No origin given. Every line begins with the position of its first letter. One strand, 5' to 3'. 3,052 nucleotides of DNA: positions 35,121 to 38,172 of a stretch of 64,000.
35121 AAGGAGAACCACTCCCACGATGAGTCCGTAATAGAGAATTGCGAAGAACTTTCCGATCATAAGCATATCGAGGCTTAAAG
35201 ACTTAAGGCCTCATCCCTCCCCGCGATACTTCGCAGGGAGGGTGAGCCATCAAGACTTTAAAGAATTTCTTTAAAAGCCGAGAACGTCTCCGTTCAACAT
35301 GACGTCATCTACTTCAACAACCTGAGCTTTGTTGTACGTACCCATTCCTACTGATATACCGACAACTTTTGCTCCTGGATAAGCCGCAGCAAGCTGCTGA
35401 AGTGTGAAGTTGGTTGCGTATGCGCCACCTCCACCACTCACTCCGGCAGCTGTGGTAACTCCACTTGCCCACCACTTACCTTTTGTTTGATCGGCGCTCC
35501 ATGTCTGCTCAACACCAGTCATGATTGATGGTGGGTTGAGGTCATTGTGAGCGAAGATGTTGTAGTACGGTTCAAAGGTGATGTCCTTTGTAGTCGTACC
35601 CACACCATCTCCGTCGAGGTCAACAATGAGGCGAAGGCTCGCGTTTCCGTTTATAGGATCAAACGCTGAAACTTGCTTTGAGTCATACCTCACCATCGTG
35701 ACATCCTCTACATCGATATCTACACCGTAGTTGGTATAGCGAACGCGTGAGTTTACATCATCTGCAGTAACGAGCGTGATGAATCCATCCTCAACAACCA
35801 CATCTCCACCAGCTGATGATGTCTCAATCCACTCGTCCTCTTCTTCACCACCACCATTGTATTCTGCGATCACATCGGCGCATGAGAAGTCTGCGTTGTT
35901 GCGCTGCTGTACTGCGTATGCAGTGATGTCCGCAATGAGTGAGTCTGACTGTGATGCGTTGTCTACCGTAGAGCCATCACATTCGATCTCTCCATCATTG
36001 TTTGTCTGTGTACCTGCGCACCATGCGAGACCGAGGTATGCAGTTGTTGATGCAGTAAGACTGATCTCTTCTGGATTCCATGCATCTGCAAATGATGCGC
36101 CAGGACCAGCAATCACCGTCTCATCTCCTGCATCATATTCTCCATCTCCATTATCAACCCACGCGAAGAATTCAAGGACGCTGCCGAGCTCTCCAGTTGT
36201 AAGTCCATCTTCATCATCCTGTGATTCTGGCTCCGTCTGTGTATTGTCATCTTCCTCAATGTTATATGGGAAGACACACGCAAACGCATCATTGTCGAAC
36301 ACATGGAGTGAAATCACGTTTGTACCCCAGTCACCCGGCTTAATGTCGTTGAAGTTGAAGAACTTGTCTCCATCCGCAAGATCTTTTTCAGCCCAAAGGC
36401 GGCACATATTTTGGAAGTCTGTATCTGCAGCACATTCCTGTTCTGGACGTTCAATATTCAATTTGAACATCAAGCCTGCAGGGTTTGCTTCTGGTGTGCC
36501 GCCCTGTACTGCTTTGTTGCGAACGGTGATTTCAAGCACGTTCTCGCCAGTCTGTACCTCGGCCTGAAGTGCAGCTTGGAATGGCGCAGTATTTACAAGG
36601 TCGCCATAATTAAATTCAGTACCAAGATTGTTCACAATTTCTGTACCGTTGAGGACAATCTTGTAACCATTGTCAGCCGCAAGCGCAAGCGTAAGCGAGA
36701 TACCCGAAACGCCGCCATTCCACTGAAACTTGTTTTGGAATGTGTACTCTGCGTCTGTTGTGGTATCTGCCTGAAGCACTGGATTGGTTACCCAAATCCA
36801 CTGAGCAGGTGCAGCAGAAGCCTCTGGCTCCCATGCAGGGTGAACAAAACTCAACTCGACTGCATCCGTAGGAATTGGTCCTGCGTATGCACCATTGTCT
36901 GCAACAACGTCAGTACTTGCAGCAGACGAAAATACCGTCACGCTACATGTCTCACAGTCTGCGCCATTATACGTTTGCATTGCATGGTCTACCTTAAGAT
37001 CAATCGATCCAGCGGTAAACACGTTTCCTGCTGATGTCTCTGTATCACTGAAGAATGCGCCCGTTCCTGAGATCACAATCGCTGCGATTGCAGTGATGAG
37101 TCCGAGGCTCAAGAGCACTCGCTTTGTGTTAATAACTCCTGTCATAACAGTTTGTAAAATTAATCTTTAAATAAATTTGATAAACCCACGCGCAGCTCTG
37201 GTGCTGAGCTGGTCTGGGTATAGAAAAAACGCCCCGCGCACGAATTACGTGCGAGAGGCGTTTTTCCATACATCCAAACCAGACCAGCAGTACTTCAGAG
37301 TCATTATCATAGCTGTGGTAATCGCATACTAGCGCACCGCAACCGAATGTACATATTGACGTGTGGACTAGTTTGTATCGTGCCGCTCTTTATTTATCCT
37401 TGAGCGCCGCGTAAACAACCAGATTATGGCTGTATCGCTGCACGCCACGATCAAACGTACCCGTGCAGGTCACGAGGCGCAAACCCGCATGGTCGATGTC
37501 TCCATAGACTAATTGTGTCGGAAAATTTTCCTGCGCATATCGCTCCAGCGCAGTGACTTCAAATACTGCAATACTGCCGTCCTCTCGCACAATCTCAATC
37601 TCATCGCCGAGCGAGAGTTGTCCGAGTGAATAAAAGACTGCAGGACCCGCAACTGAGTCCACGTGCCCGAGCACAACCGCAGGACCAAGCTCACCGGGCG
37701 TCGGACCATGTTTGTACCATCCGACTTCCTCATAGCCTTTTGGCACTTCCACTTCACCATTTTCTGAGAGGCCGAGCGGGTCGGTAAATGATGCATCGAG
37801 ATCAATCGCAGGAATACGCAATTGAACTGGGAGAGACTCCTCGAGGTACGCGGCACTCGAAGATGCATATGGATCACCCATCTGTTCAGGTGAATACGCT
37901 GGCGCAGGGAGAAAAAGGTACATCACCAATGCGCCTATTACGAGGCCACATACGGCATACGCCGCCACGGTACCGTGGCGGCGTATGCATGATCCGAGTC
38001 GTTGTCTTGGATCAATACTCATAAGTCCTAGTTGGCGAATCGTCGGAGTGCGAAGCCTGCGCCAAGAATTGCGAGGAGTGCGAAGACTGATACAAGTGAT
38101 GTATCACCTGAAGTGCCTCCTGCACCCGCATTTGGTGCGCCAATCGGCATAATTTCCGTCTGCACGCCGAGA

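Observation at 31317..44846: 13.5-kb co-oriented 'matrix supercluster' fusing a PNAG-like EPS module, a sortase locus and a SipW/TasA-like fibre locus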

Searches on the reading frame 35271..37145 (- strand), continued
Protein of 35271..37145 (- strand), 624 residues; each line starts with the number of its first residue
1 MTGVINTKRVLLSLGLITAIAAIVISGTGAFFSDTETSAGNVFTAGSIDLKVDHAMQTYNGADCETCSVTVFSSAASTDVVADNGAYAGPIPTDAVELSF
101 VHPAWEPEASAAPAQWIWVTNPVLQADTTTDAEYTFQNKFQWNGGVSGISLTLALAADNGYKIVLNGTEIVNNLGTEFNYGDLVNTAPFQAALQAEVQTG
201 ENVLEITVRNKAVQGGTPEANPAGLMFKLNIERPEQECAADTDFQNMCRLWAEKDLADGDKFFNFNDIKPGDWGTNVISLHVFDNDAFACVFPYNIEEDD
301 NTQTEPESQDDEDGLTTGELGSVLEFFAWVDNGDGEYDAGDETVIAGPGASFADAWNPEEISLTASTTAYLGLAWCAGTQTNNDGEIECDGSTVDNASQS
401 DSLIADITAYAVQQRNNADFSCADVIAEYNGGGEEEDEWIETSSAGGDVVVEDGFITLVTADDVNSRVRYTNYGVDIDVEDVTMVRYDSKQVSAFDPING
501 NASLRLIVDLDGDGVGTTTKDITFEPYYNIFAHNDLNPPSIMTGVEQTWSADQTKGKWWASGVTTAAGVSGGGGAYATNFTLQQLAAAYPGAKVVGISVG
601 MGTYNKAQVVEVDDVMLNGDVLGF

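Call 35: predict_structure(alignment_id=A2)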
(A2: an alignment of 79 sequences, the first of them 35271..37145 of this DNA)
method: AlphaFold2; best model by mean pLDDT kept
length: 624 residues; sequences in the alignment: 79
mean_pLDDT: 84.0   pTM: 0.57
mean pLDDT of the five models: 84.0, 81.8, 80.2, 80.1, 73.8
residues with pLDDT >= 90: 284; 70-90: 243; 50-70: 67; < 50: 30
segments of 3 or more residues with pLDDT < 50: 1-6, 26-44, 433-435
pLDDT, mean of each block of 10 residues (from residue 1): 49 69 56 36 57 87 85 97 94 96 93 97 94 97 90 90 98 89 92 94 96 90 94 80 72 84 84 91 90 85 58 66 88 89 76 70 90 92 88 80 87 90 82 62 92 92 90 92 94 83 92 82 76 78 91 90 79 65 94 94 88 91 76
secondary structure, 60 per line:
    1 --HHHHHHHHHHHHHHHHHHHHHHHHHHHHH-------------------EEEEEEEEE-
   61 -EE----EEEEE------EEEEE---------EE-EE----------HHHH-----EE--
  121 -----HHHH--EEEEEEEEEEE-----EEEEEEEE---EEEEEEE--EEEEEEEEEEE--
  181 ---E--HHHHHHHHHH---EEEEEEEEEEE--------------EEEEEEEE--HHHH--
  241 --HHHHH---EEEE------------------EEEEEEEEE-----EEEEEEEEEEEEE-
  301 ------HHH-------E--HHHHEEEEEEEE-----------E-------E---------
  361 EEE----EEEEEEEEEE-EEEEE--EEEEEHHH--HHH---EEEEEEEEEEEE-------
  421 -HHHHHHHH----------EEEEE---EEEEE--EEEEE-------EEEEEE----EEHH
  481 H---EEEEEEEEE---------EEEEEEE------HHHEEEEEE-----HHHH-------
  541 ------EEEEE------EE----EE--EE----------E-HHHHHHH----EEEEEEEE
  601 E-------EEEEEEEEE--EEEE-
elements in order: H3-31 E51-59 E68-72 E79-83 H108-111 H126-129 E132-142 E148-155 E159-165 E168-178 H187-196 E200-210 E225-232 H235-238 H243-247 E251-254 E273-281 E287-299 H320-323 E324-331 E361-363 E368-377 E379-383 E386-390 E402-413 H422-429 E440-444 E448-452 E455-459 E467-472 E485-493 E503-509 E519-524 H530-533 E547-551 H582-588 E593-601 E609-617 E620-623

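Call 37: fold_search(model_id=the predicted structure, library=pdb)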
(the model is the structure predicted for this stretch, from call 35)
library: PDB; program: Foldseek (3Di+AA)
matches with E <= 10: 1249; with E <= 0.001: 77
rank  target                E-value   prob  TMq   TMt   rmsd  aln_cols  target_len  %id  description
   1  3w5n                  3.9e-07  0.98  0.14  0.09  29.8       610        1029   11  Crystal Structure of Streptomyces avermitilis alpha-L-rhamnosidase complexed with L-rhamnose (released 2013-03-20)
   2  7kwb_A                3.3e-06  0.99  0.16  0.23  22.2       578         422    9  Surface glycan-binding protein B from Bacteroides thetaiotaomicron (released 2021-02-17)
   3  4w8j                  6.6e-06  0.85  0.12  0.08  20.4       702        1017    9  Structure of the full-length insecticidal protein Cry1Ac reveals intriguing details of toxin packaging into in vivo form (released 2014-09-17)
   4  8w7n                  1.4e-05  0.89  0.13  0.09  20.9       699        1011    8  Crystal structure of the in-cell Cry1Aa purified from Bacillus thuringiensis (released 2024-03-06)
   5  3w5m                  2.7e-05  0.82  0.13  0.08  29.6       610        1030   12  Crystal Structure of Streptomyces avermitilis alpha-L-rhamnosidase (released 2013-03-20)
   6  6v1v_B                4.8e-05  0.63  0.12  0.10  27.9       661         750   10  VIP3B (VIP3B_2160) adapted for crystallization (released 2019-12-18)
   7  9h99                  6.3e-05  0.60  0.12  0.09  21.0       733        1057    8  Native structure of the full-length pesticidal protein Cry1Ca18 at pH7, from crystals formed in vivo (released 2025-11-12)
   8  9npf_B                8.2e-05  0.91  0.13  0.12  19.8       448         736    9  Crystal structure of the inactive conformation of a glycoside hydrolase (CapGH2b) from the GH2 family in the space gro (released 2025-11-12)
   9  6tfj_B                8.2e-05  0.54  0.12  0.10  28.8       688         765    8  Vip3Aa protoxin structure (released 2020-08-12)
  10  6tfk_A                1.0e-04  0.51  0.12  0.11  29.2       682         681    8  Vip3Aa toxin structure (released 2020-08-12)
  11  1tg7_A                1.1e-04  0.84  0.11  0.07  22.5       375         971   11  Native structure of beta-galactosidase from Penicillium sp. (released 2004-11-02)
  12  4cuc_A                1.2e-04  0.97  0.14  0.10  18.7       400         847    9  Unravelling the multiple functions of the architecturally intricate Streptococcus pneumoniae beta-galactosidase, BgaA. (released 2014-08-20)
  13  6byc                  1.2e-04  0.96  0.14  0.10  18.6       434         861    8  Crystal structure of the GH2 exo-beta-mannanase from Xanthomonas axonopodis pv. citri (released 2018-07-18)
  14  3ob8_A                1.2e-04  0.96  0.12  0.08  20.7       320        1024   13  Structure of the beta-galactosidase from Kluyveromyces lactis in complex with galactose (released 2011-08-17)
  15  6byg_A                1.2e-04  0.96  0.14  0.11  18.2       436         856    8  Crystal structure of the nucleophile mutant (E575A) of the GH2 exo-beta-mannanase from Xanthomonas axonopodis pv. citr (released 2018-07-18)
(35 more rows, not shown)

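Call 39: search_protein_families(library=pfam, proteins=[L013:2660-3475:+, L016:9995-10816:+, L020:10007-10777:+, L027:3764-4477:+, L033:9935-10666:+, L037:10007-10837:+, L049:9998-10792:+, L053:1303-2082:+, L058:6198-7037:+, L014:3366-4259:+], max_evalue=0.1)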
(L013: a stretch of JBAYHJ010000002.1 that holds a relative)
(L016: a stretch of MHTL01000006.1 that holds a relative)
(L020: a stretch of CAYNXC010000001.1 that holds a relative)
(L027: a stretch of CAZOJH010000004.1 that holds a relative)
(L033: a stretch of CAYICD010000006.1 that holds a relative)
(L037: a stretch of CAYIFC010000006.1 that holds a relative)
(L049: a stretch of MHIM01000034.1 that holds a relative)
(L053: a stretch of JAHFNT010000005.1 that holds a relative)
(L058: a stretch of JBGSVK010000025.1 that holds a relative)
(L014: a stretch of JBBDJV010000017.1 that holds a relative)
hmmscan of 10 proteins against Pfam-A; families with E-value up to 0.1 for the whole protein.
L013:2660-3475:+ (271 aa): 1 family
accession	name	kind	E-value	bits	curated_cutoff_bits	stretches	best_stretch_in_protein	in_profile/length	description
PF12389.13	Peptidase_M73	-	1.3e-05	25.6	22.5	1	7-50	7-51/196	Camelysin metallo-endopeptidase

L016:9995-10816:+ (273 aa): 1 family
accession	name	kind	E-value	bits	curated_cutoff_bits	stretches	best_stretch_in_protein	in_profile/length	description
PF12389.13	Peptidase_M73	-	1.8e-07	31.6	22.5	1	2-52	3-52/196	Camelysin metallo-endopeptidase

L020:10007-10777:+ (256 aa): 2 families
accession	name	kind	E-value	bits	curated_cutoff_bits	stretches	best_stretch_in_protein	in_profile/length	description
PF12389.13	Peptidase_M73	-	3.2e-05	24.3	22.5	1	12-53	13-53/196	Camelysin metallo-endopeptidase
PF20009.4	GEVED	-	0.0081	17.4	24.4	1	142-198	3-47/78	GEVED domain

L027:3764-4477:+ (237 aa): 3 families
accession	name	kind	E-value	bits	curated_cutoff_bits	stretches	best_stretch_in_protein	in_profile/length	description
PF12389.13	Peptidase_M73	-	2.9e-05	24.4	22.5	1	14-47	17-48/196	Camelysin metallo-endopeptidase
PF23067.1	MG280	-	0.027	14.5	27.4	1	2-29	10-37/259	Uncharacterised protein MG280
PF21443.2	G3P_pilus-bind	-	0.061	13.9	27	0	41-69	69-97/105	G3P, pilus binding domain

L033:9935-10666:+ (243 aa): 1 family
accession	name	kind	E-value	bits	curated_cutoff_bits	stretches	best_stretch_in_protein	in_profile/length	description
PF12389.13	Peptidase_M73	-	1.9e-06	28.3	22.5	1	2-51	3-51/196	Camelysin metallo-endopeptidase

L037:10007-10837:+ (276 aa): 1 family
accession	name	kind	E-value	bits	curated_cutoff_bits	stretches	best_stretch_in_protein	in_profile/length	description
PF12389.13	Peptidase_M73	-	4.9e-05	23.7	22.5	1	17-49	19-50/196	Camelysin metallo-endopeptidase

L049:9998-10792:+ (264 aa): 1 family
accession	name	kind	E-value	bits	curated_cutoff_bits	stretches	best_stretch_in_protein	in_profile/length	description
PF12389.13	Peptidase_M73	-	1.4e-06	28.8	22.5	1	2-50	4-51/196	Camelysin metallo-endopeptidase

L053:1303-2082:+ (259 aa): 2 families
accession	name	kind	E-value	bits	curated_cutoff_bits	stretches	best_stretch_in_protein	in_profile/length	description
PF12389.13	Peptidase_M73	-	1.2e-06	28.9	22.5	1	2-50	4-51/196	Camelysin metallo-endopeptidase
PF23067.1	MG280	-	0.079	12.9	27.4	0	2-31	10-39/259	Uncharacterised protein MG280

L058:6198-7037:+ (279 aa): 1 family
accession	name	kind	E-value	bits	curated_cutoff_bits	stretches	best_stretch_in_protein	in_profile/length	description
PF12389.13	Peptidase_M73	-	2.5e-07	31.2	22.5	1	16-51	18-52/196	Camelysin metallo-endopeptidase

L014:3366-4259:+ (297 aa): 2 families
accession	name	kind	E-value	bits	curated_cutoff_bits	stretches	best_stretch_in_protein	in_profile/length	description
PF12389.13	Peptidase_M73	-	5.9e-05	23.4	22.5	1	2-48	4-49/196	Camelysin metallo-endopeptidase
PF14016.12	DUF4232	-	0.062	13.9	27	0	229-276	65-109/129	Domain of unknown function (DUF4232)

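Call 41: search_solved_structures(query=A3, max_evalue=10, show_alignments=3)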
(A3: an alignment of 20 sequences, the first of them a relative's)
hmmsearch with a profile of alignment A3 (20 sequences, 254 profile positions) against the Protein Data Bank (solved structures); distinct sequences matched with E-value up to 10: 2.
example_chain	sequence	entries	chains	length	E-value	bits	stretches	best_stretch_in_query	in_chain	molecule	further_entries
5of1_A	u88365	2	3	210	0.043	16.7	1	179-241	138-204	Spore coat-associated protein N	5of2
8aur_A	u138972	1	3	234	0.06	16.3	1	179-241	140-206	Major biofilm matrix component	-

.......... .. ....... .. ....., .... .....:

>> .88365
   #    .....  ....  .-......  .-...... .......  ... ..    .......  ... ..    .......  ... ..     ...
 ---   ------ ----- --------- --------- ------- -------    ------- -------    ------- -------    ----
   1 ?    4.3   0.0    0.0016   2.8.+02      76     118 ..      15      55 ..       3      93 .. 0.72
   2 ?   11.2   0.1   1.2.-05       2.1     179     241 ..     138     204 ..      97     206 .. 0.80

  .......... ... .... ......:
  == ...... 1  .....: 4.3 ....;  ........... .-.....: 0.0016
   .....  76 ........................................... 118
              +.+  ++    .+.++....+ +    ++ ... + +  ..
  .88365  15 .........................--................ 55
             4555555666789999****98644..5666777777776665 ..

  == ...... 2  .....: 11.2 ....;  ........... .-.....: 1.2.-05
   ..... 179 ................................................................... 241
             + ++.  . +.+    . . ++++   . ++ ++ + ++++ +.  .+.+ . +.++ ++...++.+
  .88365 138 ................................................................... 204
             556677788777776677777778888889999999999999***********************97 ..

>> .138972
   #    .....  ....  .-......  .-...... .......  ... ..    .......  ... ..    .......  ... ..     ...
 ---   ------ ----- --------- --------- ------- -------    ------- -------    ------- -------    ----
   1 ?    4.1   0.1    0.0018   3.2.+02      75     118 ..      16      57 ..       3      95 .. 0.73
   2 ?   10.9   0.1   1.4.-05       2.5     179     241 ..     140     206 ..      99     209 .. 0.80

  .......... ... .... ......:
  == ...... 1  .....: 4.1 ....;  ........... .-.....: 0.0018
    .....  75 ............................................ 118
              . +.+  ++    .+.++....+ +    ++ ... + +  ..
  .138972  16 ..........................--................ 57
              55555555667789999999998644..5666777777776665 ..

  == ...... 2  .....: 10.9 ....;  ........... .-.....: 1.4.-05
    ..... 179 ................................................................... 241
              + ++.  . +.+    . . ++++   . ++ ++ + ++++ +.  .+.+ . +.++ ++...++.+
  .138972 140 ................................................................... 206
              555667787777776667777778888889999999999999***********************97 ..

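Call 69: search_protein_families(library=pfam, proteins=[L001:6635-9118:+, L040:5755-7035:-, L040:606-3566:-], max_evalue=0.001)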
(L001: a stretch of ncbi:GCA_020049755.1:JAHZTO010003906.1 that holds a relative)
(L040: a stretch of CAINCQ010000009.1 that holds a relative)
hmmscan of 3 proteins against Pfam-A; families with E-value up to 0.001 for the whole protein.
L001:6635-9118:+ (827 aa): 2 families
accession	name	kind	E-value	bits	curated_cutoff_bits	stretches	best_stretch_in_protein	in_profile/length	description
PF18998.6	Flg_new_2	-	5.2e-09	36.4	23.6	1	694-751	15-72/73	Divergent InlB B-repeat domain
PF22807.2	TrAA12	-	5.1e-06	25.5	30.9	0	107-133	405-431/463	TrAA12-like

L040:5755-7035:- (426 aa): 6 families
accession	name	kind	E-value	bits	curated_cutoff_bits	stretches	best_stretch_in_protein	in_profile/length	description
PF00535.33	Glycos_transf_2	-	1.5e-37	129.5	23.3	1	67-231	1-164/168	Glycosyl transferase family 2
PF13641.12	Glyco_tranf_2_3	-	3.1e-33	116.1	27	1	66-288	3-230/230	Glycosyltransferase like family 2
PF13632.12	Glyco_trans_2_3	-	1e-26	94.5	27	1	147-357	1-195/198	Glycosyl transferase family group 2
PF10111.15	Glyco_tranf_2_2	-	3.6e-11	43.5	27.3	1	67-279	1-226/276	Glycosyltransferase like family 2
PF13506.12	Glyco_transf_21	-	2.1e-10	40.8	21.7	1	132-286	18-173/174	Glycosyl transferase family 21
PF03142.21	Chitin_synth_2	-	8.3e-07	28.4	27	1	144-223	201-281/527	Chitin synthase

L040:606-3566:- (986 aa): 6 families
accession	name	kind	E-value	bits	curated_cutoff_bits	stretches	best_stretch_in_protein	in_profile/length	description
PF17957.7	Big_7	-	2e-60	201.8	24.1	4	232-299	1-67/70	Bacterial Ig domain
PF01522.26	Polysacc_deac_1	-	1.4e-24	86.8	23.1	1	756-881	6-118/124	Polysaccharide deacetylase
PF13750.12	Big_3_3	-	1.3e-10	41.6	27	0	195-250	13-66/157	Bacterial Ig-like domain (group 3)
PF19077.6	Big_13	-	1.3e-07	32.5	27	0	378-425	51-100/102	Bacterial Ig-like domain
PF15418.12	DUF4625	-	8.3e-06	26.6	27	0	227-273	9-63/131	Domain of unknown function (DUF4625)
PF02494.22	HYR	-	8e-05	23.3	21.7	0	196-215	56-75/81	HYR domain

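Call 82: list_cluster_members(proteins=[P0121, window:35271-37145:-, window:51580-53376:-])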
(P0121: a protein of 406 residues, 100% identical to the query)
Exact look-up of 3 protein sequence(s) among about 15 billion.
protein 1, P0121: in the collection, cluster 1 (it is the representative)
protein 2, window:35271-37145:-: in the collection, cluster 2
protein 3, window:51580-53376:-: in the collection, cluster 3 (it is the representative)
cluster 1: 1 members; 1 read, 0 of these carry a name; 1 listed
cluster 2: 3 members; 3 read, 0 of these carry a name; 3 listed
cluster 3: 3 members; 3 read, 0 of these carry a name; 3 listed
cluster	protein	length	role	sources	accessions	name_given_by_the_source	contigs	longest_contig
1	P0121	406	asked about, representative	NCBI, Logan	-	-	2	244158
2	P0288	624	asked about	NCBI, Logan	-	-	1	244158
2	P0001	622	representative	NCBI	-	-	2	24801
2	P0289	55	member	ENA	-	-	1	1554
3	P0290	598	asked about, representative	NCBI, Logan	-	-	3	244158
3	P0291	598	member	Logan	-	-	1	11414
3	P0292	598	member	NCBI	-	-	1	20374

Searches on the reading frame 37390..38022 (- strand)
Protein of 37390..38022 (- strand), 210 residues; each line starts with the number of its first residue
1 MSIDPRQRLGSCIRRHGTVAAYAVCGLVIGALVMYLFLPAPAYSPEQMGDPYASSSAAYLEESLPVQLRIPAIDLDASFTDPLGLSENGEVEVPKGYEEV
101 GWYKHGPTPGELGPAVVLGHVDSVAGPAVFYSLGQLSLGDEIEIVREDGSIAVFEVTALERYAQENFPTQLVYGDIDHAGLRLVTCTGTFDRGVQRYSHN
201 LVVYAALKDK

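Call 4: search_protein_families(library=pfam, proteins=[window:37390-38022:-], max_evalue=0.01)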
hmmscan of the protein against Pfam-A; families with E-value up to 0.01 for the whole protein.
window:37390-38022:- (210 aa): 1 family
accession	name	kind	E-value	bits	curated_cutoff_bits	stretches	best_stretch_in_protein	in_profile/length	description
PF04203.18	Sortase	-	7.4e-21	74.6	26.6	1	68-207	1-124/125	Sortase domain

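Call 5: search_protein_families(library=ncbifam, proteins=[window:37390-38022:-], max_evalue=0.01)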
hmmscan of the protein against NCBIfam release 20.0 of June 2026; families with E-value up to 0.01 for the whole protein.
window:37390-38022:- (210 aa): 5 families
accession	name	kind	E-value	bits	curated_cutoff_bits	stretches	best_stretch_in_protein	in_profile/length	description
NF033748.1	class_F_sortase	subfamily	1.4e-53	180.7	166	1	57-207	3-154/155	class F sortase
NF033747.1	class_E_sortase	subfamily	0.00037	20.4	160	1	63-190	69-193/211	class E sortase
TIGR03784.1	marine_sortase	equivalog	0.0016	18.1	158.25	1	103-192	81-161/174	class GN sortase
NF033746.1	class_D_sortase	subfamily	0.0071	16.2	165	1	99-186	36-114/135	class D sortase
NF058671.1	sortase_SrtD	exception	0.0086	15.8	140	1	99-150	90-136/187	class D sortase, LPxTATN-specific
